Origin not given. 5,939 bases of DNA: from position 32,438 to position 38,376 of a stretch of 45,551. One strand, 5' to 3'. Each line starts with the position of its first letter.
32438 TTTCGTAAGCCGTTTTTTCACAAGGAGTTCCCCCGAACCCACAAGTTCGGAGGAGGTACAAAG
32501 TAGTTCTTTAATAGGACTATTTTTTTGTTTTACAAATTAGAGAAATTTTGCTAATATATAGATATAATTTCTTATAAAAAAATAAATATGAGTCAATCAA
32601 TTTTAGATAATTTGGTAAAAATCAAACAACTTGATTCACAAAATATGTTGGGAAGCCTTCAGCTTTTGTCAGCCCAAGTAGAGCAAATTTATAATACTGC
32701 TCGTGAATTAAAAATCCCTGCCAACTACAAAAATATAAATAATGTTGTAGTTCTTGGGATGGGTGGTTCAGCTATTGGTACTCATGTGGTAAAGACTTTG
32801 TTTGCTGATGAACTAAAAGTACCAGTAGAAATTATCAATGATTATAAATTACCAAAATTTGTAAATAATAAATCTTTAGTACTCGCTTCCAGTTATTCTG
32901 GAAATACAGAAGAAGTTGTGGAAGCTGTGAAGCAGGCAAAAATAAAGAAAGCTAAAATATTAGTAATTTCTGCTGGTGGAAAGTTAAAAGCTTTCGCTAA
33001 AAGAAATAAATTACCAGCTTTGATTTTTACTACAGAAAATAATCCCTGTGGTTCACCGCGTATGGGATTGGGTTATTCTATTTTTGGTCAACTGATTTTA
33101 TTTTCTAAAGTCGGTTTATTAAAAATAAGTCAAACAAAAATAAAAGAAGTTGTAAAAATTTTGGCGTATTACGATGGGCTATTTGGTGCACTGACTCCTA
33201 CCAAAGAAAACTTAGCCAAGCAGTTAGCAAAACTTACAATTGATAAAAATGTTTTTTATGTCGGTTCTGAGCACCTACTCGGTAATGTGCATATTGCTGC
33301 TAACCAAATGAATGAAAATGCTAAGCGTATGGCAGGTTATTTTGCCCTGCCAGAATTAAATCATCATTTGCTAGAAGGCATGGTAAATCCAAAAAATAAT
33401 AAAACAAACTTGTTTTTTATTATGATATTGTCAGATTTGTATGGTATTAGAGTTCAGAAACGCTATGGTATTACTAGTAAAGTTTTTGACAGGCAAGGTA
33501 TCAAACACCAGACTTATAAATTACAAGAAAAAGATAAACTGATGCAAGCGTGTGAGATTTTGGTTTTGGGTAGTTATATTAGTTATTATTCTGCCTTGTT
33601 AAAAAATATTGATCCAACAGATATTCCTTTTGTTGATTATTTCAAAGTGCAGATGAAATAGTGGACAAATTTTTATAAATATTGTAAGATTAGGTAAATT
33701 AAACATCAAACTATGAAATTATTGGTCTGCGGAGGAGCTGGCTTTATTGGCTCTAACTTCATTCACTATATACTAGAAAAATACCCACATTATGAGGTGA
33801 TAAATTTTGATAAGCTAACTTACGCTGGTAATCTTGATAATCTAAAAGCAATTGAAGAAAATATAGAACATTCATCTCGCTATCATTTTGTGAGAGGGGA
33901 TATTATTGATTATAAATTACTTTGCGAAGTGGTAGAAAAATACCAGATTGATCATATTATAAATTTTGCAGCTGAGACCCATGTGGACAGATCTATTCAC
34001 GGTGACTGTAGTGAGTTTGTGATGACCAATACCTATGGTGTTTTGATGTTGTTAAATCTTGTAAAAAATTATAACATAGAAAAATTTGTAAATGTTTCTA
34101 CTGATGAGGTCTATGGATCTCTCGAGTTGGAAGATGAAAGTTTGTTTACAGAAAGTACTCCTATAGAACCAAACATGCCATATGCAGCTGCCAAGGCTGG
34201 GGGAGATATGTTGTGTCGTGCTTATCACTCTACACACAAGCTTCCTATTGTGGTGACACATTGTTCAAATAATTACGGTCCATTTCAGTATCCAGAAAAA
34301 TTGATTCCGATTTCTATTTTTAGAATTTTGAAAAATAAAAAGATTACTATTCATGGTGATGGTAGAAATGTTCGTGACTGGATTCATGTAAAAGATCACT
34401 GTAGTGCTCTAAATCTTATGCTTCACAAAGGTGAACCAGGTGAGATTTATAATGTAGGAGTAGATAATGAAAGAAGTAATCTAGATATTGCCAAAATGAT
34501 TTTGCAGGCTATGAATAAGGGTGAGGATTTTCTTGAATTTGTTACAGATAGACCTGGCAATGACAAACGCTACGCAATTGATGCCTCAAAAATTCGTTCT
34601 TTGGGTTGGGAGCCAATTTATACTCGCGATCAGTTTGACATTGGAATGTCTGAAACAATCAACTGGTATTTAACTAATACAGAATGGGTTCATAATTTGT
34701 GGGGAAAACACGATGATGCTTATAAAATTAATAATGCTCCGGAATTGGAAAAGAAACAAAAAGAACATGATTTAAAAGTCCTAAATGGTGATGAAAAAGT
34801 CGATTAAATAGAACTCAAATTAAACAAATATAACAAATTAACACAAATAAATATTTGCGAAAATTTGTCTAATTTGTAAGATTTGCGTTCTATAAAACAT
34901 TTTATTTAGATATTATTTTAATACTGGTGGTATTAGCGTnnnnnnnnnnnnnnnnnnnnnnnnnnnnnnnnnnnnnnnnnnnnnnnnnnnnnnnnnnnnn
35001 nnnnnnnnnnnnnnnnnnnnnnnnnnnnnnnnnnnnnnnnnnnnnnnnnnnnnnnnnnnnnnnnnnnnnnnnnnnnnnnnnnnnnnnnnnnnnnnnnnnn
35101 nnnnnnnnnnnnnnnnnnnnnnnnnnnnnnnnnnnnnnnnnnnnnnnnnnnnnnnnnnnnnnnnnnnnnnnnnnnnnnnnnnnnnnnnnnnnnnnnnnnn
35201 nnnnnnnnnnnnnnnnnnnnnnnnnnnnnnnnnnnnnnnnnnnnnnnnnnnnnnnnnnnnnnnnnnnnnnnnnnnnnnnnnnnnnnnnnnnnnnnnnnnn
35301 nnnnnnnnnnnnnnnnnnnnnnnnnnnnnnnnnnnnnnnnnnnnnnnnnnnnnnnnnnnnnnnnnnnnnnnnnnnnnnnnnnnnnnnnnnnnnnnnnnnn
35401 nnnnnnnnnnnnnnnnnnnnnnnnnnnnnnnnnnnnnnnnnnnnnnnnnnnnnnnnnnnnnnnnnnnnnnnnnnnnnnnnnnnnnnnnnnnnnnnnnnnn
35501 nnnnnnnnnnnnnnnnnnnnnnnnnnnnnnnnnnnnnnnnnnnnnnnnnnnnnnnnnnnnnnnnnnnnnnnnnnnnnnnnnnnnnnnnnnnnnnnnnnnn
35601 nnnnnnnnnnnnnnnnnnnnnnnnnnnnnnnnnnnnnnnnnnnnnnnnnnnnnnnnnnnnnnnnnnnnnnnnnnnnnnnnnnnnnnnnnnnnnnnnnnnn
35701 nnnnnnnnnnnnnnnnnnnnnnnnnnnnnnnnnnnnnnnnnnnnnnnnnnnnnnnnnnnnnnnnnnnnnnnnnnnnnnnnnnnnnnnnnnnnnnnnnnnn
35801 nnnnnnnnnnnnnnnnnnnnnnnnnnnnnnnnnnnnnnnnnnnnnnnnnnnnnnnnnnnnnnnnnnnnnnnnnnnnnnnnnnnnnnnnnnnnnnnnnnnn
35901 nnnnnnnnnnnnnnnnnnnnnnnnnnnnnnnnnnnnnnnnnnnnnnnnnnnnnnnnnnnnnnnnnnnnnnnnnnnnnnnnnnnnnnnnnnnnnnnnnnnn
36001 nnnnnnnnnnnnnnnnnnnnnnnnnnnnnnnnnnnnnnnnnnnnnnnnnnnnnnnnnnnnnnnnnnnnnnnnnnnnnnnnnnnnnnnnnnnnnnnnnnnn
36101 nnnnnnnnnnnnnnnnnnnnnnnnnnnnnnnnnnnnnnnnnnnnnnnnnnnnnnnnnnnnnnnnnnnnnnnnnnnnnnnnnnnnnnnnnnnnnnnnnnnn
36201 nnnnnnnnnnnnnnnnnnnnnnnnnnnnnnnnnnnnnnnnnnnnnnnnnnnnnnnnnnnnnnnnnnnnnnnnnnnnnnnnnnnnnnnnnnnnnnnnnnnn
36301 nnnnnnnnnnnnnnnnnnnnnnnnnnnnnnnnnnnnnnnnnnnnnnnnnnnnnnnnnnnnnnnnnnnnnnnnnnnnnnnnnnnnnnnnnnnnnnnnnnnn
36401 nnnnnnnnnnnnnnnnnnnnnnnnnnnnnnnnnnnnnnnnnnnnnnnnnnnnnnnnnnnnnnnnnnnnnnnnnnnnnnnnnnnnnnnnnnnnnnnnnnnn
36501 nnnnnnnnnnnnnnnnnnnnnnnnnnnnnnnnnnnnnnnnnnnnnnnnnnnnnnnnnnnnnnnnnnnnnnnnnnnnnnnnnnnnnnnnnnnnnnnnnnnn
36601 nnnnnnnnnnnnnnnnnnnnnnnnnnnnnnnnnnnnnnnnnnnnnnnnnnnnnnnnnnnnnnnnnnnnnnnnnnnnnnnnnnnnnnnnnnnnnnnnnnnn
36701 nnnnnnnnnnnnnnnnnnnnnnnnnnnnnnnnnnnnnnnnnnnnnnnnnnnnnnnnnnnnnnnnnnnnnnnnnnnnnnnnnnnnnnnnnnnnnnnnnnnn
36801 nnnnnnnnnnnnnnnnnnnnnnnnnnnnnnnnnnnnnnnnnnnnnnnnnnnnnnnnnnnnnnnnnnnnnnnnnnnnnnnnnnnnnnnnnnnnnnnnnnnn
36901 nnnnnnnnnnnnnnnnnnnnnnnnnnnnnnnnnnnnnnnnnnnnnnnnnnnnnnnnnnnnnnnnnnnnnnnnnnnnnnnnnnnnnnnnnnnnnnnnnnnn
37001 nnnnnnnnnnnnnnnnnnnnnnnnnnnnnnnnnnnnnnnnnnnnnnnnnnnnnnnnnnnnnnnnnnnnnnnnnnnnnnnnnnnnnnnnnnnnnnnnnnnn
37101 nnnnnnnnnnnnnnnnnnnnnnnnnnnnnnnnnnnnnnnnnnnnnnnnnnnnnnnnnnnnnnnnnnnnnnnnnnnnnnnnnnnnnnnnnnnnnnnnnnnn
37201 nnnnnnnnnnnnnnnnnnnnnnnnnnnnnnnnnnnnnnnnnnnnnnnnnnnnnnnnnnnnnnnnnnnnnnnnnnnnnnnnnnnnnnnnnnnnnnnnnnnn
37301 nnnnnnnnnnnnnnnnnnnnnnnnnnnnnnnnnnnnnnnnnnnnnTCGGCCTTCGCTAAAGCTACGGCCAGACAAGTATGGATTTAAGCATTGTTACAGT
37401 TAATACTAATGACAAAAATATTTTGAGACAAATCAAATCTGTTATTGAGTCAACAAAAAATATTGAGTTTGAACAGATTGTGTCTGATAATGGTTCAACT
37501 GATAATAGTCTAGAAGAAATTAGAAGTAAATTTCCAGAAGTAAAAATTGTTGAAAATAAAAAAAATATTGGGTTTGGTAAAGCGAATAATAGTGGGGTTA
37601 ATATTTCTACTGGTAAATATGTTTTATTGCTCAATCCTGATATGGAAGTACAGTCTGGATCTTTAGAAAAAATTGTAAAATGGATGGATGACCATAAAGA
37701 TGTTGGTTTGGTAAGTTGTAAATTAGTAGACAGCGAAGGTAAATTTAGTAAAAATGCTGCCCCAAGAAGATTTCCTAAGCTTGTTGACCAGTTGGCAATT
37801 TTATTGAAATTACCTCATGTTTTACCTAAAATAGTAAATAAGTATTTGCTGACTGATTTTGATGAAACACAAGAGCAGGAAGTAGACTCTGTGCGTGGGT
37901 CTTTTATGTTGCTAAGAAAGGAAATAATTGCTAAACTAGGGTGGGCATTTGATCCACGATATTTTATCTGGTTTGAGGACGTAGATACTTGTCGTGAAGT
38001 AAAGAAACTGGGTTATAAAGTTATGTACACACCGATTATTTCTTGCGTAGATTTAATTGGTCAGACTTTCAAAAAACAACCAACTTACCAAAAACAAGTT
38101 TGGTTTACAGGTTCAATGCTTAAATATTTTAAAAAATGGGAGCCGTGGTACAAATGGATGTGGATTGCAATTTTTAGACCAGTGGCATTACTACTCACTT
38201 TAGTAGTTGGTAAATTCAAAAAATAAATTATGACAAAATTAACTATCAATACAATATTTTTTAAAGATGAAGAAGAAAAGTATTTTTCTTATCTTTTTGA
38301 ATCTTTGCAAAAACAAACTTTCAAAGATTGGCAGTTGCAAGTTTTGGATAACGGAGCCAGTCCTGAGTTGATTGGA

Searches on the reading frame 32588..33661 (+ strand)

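Call 9: search_protein_families(library=pfam, proteins=[window:32588-33661:+], max_evalue=0.01)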
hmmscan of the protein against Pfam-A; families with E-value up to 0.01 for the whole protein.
window:32588-33661:+ (357 aa): 2 families
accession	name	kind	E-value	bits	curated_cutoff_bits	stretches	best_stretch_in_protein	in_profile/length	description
PF10432.14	bact-PGI_C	-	9.8e-27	94.2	24.5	1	207-355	2-150/151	Bacterial phospho-glucose isomerase C-terminal SIS domain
PF01380.27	SIS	-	2.2e-06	27.9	25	1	49-128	4-87/131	SIS domain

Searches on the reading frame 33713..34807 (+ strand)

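Call 9: search_protein_families(library=pfam, proteins=[window:33713-34807:+], max_evalue=0.01)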
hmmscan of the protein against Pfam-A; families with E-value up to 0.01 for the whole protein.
window:33713-34807:+ (364 aa): 6 families
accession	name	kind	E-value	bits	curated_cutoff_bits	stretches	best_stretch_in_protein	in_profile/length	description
PF16363.11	GDP_Man_Dehyd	-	1.5e-77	261.7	27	1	4-306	1-326/332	GDP-mannose 4,6 dehydratase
PF01370.27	Epimerase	-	8.1e-60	202.6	20.9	1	4-249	2-240/240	NAD dependent epimerase/dehydratase family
PF02719.21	Polysacc_synt_2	-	1.3e-15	57.8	20.2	1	3-132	1-130/293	Polysaccharide biosynthesis protein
PF01073.25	3Beta_HSD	-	5e-11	42.6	22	1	4-227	1-219/280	3-beta hydroxysteroid dehydrogenase/isomerase family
PF07993.18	NAD_binding_4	-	6.5e-11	42.3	20.1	1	6-186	2-206/258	Male sterility protein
PF04321.23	RmlD_sub_bind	-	1.1e-09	38.2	27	1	1-175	1-143/287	RmlD substrate binding domain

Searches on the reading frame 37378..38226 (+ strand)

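Call 31: search_protein_families(library=pfam, proteins=[window:37378-38226:+], max_evalue=0.001)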
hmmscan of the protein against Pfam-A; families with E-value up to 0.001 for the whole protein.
window:37378-38226:+ (282 aa): 5 families
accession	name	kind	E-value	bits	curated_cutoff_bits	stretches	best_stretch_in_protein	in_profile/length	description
PF00535.33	Glycos_transf_2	-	6.1e-21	75.5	23.3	1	5-144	2-132/168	Glycosyl transferase family 2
PF13641.12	Glyco_tranf_2_3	-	1.2e-10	42.3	27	1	9-226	10-212/230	Glycosyltransferase like family 2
PF13712.12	Glyco_tranf_2_5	-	1.6e-06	28.4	27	1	58-242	35-186/210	Glycosyltransferase like family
PF13632.12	Glyco_trans_2_3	-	1.7e-05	25.2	27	1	81-274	1-162/198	Glycosyl transferase family group 2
PF10111.15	Glyco_tranf_2_2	-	0.00033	20.7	27.3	1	27-103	26-106/276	Glycosyltransferase like family 2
